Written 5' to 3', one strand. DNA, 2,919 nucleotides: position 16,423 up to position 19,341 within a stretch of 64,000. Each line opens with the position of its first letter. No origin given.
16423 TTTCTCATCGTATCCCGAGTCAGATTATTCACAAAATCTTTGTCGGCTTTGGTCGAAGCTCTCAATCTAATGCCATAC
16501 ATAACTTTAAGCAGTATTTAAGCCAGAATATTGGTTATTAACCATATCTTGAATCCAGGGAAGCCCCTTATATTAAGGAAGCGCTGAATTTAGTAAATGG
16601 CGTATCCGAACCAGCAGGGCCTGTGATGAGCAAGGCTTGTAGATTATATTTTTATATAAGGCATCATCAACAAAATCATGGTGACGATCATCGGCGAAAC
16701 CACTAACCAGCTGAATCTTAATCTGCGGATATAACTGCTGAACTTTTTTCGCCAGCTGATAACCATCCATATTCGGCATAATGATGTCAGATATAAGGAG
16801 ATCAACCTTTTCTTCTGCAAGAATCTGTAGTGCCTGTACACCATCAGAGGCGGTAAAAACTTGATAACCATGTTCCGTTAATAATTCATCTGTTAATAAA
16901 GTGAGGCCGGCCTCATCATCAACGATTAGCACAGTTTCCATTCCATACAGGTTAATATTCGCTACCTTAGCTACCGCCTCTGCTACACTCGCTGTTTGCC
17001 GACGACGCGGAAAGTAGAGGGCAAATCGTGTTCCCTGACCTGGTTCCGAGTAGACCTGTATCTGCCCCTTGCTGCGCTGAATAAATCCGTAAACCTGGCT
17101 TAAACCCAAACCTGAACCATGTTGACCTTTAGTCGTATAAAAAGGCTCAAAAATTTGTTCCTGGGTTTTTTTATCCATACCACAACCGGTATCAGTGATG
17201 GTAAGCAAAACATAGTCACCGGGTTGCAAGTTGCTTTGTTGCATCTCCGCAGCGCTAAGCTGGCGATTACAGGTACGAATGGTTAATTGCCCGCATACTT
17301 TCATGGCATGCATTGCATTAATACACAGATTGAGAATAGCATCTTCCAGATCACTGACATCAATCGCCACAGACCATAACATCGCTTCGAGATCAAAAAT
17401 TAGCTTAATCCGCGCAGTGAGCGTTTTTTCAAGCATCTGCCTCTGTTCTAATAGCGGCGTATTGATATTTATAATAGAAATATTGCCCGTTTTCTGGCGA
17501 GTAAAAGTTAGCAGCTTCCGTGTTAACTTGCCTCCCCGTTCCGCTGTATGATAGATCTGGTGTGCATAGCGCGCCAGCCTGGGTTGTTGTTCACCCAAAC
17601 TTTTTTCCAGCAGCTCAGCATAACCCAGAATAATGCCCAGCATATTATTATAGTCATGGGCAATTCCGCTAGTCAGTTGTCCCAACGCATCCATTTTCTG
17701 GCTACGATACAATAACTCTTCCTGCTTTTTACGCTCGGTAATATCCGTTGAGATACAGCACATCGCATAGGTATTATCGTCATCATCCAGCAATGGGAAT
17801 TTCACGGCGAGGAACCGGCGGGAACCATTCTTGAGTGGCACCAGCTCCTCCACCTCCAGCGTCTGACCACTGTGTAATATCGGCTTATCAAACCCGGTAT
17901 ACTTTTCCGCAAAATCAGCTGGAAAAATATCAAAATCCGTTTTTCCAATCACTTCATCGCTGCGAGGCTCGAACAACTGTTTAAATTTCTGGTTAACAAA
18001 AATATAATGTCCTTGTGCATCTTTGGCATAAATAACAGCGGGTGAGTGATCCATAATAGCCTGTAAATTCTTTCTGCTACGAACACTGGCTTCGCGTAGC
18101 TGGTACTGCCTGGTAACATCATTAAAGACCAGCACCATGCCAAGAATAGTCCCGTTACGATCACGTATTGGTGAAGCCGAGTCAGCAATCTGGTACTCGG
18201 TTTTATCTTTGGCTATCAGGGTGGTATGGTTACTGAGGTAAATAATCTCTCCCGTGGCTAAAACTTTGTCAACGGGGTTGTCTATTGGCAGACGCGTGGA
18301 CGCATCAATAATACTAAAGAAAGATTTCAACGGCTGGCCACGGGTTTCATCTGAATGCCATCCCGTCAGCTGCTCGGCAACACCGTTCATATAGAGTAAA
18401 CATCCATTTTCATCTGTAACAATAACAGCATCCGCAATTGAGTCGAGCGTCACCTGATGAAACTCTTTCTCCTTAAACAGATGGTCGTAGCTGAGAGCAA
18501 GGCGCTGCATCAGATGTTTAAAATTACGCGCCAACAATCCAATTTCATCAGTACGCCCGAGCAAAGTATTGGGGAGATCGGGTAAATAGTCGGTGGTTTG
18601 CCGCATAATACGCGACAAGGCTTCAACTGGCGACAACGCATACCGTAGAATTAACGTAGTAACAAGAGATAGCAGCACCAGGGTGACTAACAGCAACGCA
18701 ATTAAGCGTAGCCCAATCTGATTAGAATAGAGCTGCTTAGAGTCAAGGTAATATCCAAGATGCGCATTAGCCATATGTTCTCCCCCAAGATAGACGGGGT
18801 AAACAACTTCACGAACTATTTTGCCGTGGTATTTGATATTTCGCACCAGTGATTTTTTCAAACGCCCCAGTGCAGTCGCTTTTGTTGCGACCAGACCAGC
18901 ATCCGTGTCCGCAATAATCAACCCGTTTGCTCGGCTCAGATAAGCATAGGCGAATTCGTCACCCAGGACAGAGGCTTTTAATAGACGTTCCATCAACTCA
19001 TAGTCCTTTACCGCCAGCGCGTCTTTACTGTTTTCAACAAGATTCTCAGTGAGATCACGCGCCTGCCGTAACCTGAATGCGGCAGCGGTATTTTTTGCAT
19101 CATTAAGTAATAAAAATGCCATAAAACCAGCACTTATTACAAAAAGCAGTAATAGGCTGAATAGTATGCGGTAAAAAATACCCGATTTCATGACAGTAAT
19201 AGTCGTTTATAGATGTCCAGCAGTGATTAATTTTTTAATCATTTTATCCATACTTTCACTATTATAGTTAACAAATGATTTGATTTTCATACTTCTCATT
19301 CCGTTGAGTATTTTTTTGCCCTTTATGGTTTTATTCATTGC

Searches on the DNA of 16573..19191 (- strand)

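Call 57: search_with_rna_model(model_id=R1, sources=[L101, L102, L103, L104, L105, L106, L107, L108, L109, L110, L111, L112, L113, L114, L115, L116, L117, L118, window], max_evalue=0.001, make_alignment=true)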
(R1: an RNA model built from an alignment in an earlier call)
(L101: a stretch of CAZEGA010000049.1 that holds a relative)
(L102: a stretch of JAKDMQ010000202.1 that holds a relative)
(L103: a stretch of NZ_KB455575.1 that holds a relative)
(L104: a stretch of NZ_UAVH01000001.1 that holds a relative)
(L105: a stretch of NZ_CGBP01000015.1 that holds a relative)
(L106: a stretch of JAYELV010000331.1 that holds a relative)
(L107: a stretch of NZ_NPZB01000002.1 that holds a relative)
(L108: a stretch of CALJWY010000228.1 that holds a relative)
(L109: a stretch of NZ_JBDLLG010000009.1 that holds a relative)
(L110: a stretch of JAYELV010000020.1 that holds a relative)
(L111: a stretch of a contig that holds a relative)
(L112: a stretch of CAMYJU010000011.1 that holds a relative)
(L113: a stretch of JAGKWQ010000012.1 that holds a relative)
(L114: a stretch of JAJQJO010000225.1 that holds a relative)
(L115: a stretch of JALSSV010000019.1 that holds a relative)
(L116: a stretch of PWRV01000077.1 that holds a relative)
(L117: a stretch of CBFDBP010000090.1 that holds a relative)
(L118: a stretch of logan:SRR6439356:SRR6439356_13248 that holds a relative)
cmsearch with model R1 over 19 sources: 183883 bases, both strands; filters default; matches with E-value up to 0.001: 33.
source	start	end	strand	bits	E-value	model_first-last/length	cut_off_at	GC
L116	80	179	-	110.2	2.7e-31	1-100/100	no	0.69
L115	7034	7133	-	106.3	4.4e-30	1-100/100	no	0.61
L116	379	478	-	102.7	5.6e-29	1-100/100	no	0.71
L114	6330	6429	+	101.6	1.2e-28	1-100/100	no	0.56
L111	2091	2190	+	100.1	3.8e-28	1-100/100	no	0.46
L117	398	497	+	98.9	8.9e-28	1-100/100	no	0.62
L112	5047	5146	-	96.9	3.7e-27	1-100/100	no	0.52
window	13016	13115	+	96.5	5e-27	1-100/100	no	0.53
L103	7637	7736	-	93.4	4.6e-26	1-100/100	no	0.6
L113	652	750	+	93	6e-26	1-100/100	no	0.39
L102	2332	2431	-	90.3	4.3e-25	1-100/100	no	0.72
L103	2381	2481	+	89.9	5.7e-25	1-100/100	no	0.65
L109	2729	2827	-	88.6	1.5e-24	1-100/100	no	0.61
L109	5287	5386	+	85.6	1.3e-23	1-100/100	no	0.59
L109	179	278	+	84.5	2.7e-23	1-100/100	no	0.53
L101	4063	4161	-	83.5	5.8e-23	1-100/100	no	0.56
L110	890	988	-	83.2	6.8e-23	1-100/100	no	0.53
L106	4373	4471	+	82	1.6e-22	1-100/100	no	0.52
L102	2807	2906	-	80.9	3.8e-22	1-100/100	no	0.75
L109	5064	5162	-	78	2.9e-21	1-100/100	no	0.68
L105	252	353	-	77.9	3.1e-21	1-100/100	no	0.58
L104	6885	6986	+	77.8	3.5e-21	1-100/100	no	0.57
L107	680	781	+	75.4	1.9e-20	1-100/100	no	0.64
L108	4389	4480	+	74.7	3.2e-20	1-100/100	no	0.53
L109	3025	3174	+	67.7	4.8e-18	1-100/100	no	0.57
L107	486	583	-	59.5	1.7e-15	1-100/100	no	0.63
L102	6239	6291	-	39.1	4.1e-09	48-100/100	5'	0.64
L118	4741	4801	-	36.4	2.7e-08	40-100/100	5'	0.39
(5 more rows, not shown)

Alignment A3: 33 matches aligned to the model, 162 columns, each read 5' to 3' on its own strand. Consensus structure (alignment columns), stored with it:
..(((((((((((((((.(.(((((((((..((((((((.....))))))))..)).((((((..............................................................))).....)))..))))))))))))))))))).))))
